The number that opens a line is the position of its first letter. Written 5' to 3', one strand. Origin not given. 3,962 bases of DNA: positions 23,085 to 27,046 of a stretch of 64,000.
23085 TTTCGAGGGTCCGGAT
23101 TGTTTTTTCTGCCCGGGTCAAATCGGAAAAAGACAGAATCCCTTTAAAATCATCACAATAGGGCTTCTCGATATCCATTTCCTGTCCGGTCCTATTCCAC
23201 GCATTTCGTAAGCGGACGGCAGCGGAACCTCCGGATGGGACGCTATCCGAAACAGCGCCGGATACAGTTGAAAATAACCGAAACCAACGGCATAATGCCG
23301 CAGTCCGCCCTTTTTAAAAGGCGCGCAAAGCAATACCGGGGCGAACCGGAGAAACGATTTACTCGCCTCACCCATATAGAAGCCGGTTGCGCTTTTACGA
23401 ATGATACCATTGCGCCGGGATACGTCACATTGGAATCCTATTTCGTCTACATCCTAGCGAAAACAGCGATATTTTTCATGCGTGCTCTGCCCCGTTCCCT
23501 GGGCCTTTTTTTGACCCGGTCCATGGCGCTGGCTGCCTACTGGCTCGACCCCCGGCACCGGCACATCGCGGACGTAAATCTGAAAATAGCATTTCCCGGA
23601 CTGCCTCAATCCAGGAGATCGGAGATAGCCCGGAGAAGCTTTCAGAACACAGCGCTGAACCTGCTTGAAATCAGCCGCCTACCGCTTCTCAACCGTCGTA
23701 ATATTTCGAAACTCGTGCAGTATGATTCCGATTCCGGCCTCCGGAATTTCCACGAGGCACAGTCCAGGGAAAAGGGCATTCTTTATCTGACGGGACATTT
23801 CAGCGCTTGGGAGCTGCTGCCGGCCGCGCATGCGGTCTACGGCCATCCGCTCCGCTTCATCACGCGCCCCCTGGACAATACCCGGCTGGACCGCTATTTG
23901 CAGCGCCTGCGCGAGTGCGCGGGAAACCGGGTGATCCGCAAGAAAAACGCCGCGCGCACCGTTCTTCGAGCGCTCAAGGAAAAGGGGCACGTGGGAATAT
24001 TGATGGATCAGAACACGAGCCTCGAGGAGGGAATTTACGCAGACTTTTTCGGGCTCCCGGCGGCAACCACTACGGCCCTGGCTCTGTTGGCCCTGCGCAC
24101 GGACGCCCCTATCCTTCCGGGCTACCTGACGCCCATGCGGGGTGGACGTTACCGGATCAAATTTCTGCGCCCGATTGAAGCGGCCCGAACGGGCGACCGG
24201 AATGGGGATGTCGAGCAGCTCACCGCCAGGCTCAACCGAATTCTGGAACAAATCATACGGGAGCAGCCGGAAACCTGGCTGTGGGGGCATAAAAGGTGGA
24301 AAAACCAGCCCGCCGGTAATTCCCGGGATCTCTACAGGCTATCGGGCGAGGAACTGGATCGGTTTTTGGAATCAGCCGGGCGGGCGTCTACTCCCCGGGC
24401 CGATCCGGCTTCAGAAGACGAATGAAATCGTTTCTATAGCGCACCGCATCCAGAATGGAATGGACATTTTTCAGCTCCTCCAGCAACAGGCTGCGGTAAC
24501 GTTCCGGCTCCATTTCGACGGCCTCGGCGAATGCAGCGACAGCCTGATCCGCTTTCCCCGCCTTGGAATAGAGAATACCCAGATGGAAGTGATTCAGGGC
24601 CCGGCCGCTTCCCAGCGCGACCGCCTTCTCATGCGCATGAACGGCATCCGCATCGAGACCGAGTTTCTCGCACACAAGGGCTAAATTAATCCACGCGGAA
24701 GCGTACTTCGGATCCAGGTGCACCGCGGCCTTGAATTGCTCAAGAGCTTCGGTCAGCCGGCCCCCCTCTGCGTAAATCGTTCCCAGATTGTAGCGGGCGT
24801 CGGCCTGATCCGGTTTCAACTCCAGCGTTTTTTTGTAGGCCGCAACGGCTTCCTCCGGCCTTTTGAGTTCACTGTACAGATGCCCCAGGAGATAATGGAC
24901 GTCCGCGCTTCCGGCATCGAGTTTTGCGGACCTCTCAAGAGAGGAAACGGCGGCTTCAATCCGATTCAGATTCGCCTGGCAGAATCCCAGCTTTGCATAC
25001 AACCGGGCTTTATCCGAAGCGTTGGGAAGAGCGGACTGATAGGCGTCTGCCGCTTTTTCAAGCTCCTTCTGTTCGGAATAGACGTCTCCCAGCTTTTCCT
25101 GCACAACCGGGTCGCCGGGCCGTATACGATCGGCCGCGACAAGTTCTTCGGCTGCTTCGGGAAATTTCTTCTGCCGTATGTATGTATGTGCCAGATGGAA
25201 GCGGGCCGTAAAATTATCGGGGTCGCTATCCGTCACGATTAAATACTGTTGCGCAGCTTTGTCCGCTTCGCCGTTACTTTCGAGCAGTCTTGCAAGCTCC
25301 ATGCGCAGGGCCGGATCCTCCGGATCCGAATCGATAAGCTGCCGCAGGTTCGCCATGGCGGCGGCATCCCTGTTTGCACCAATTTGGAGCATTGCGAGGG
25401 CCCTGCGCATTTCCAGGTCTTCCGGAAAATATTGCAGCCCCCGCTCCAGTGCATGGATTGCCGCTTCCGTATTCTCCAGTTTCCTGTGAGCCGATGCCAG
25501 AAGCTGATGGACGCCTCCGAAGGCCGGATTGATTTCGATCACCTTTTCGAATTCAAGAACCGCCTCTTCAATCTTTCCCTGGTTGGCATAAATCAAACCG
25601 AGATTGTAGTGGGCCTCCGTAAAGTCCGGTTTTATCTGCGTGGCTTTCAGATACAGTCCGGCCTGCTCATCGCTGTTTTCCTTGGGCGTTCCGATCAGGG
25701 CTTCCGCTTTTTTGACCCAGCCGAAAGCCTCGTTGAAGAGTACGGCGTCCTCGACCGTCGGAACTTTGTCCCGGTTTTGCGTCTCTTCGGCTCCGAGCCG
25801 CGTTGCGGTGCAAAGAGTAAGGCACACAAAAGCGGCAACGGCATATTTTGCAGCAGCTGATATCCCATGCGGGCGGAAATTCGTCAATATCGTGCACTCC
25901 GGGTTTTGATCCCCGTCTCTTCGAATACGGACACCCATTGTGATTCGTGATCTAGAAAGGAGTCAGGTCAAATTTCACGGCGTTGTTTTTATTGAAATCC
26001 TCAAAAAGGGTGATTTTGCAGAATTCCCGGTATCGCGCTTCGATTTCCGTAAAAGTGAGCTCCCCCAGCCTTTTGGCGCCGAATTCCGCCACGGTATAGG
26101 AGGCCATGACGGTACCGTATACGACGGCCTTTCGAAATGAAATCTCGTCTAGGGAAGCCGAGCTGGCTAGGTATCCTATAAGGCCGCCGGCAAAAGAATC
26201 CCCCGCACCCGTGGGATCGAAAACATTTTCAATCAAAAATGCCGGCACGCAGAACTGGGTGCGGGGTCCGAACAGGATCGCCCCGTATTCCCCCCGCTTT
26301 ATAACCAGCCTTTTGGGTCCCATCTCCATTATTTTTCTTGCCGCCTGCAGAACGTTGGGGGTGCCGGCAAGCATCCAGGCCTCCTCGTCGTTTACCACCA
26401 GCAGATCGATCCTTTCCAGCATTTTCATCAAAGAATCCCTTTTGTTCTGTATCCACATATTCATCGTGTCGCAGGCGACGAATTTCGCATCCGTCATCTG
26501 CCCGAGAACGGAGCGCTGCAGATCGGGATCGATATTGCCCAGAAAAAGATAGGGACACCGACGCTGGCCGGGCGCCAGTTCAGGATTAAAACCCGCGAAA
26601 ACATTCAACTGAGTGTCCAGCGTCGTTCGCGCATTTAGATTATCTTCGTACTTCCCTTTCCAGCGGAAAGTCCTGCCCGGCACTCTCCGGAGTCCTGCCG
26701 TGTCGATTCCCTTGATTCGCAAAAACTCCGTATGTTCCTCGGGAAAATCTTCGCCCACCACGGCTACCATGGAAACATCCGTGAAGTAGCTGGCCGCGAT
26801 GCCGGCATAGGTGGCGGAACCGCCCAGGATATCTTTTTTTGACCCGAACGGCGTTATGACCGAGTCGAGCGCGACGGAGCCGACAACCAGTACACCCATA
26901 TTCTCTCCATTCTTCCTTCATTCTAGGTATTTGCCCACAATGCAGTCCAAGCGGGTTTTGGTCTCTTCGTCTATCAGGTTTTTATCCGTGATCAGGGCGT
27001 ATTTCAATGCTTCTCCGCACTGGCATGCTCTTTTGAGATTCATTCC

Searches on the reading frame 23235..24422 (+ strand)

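Call 36: search_protein_families(library=pfam, proteins=[window:23235-24422:+], max_evalue=0.0001)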
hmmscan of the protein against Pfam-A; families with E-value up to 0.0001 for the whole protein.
window:23235-24422:+ (396 aa): 1 family
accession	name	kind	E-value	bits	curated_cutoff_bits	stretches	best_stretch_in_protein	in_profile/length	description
PF03279.18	Lip_A_acyltrans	-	5e-51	174.1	22.3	1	68-356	12-294/295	Bacterial lipid A biosynthesis acyltransferase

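Call 83: search_protein_families(library=ncbifam, proteins=[window:23235-24422:+], max_evalue=0.00001)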
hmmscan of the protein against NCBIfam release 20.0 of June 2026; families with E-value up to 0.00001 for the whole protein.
window:23235-24422:+ (396 aa): 17 families
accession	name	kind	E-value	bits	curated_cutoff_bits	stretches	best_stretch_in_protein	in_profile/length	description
NF006270.0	PRK08419.1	equivalog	3.3e-56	190.8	248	1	71-358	6-291/298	lipid A biosynthesis lauroyl acyltransferase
NF005120.0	PRK06553.1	equivalog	8.5e-37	127.1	273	1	70-356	22-307/308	lipid A biosynthesis lauroyl acyltransferase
TIGR02207.1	lipid_A_htrB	subfamily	1e-36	126.9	297.8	1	71-367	14-303/303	LpxL/LpxP family Kdo(2)-lipid IV(A) lauroyl/palmitoleoyl acyltransferase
NF004569.0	PRK05906.1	equivalog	2e-36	125.8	439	1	66-360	12-317/454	lipid A biosynthesis lauroyl acyltransferase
NF005399.0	PRK06946.1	subfamily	4.3e-35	121.4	343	1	72-363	7-291/294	lipid A biosynthesis lauroyl acyltransferase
NF006438.0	PRK08734.1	equivalog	6.6e-34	117.3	363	1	83-363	18-293/305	lauroyl acyltransferase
NF006437.0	PRK08733.1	equivalog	3.2e-32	111.9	540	1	59-364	9-303/306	LpxL/LpxP family Kdo(2)-lipid IV(A) lauroyl/palmitoleoyl acyltransferase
NF006487.0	PRK08905.1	equivalog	1.7e-31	109.4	281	1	80-362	8-279/290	lysophospholipid acyltransferase family protein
NF004191.0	PRK05646.1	equivalog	4e-30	105.1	491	1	69-364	15-304/310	lipid A biosynthesis lauroyl acyltransferase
NF005340.0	PRK06860.1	subfamily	6.7e-30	104.3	398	1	69-364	18-306/309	lipid A biosynthesis lauroyl acyltransferase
NF006432.0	PRK08706.1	equivalog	1.7e-29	103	384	1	78-363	7-286/289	lipid A biosynthesis lauroyl acyltransferase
NF006507.0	PRK08943.1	subfamily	3.8e-25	88.6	337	1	69-363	24-312/322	lipid A biosynthesis (KDO)2-(lauroyl)-lipid IVA acyltransferase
NF005952.0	PRK08025.1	equivalog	5.8e-23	81.5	517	1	69-363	16-302/306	kdo(2)-lipid IV(A) palmitoleoyltransferase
NF005150.0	PRK06628.1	equivalog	1.8e-22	80.1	350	1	177-356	111-289/290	lipid A biosynthesis lauroyl acyltransferase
NF004190.0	PRK05645.1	equivalog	1.2e-21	77.1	377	1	102-364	36-293/295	lysophospholipid acyltransferase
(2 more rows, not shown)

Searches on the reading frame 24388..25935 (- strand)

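Call 36: search_protein_families(library=pfam, proteins=[window:24388-25935:-], max_evalue=0.0001)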
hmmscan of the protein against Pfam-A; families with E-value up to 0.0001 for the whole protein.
window:24388-25935:- (515 aa): 26 families (the best 25 are shown)
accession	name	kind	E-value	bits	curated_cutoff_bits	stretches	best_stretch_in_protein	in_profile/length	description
PF13414.12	TPR_11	-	1.2e-46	156.6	26.8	3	385-426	1-42/42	TPR repeat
PF00515.34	TPR_1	-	2.3e-46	154.2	27.8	3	107-138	2-33/34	Tetratricopeptide repeat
PF13181.12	TPR_8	-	3.5e-46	151.9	25.7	2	107-138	2-33/34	Tetratricopeptide repeat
PF07719.23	TPR_2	-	2e-44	146.4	27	3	107-138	2-33/34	Tetratricopeptide repeat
PF13431.12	TPR_17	-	9.1e-43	141.4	24.4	2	94-125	1-32/34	Tetratricopeptide repeat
PF13432.12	TPR_16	-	1.1e-41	141.3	32.7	6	348-411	1-64/65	Tetratricopeptide repeat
PF14559.12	TPR_19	-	2e-38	131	25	4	358-414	5-60/68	Tetratricopeptide repeat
PF13428.12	TPR_14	-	1.2e-28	97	23.5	0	379-419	2-42/44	Tetratricopeptide repeat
PF13371.12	TPR_9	-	9.1e-26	90.1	35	1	350-410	1-61/73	Tetratricopeptide repeat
PF13174.12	TPR_6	-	7.3e-25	86.3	26.3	0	107-137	1-31/33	Tetratricopeptide repeat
PF13424.12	TPR_12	-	6e-23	81.3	30.1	1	344-405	3-72/77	Tetratricopeptide repeat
PF13176.12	TPR_7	-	2.9e-18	64.8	27.9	0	347-379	2-34/36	Tetratricopeptide repeat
PF24575.1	TPR_Slam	-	7e-17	62.2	35.2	0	177-230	50-103/104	Surface lipoprotein assembly modifier, N-terminal TPR repeats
PF23914.1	TPR_CcmH_CycH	-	7.9e-17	62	42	0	161-264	37-143/158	Cytochrome c-type biogenesis protein H TPR domain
PF12895.13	ANAPC3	-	5.4e-16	59.1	27.2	0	290-370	6-82/82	Anaphase-promoting complex, cyclosome, subunit 3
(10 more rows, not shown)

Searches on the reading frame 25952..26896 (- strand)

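Call 36: search_protein_families(library=pfam, proteins=[window:25952-26896:-], max_evalue=0.0001)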
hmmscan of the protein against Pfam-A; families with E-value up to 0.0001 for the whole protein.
window:25952-26896:- (314 aa): 1 family
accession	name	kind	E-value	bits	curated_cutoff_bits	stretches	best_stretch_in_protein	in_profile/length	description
PF00294.29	PfkB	-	1.8e-27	96.9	25.8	1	25-274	36-295/302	pfkB family carbohydrate kinase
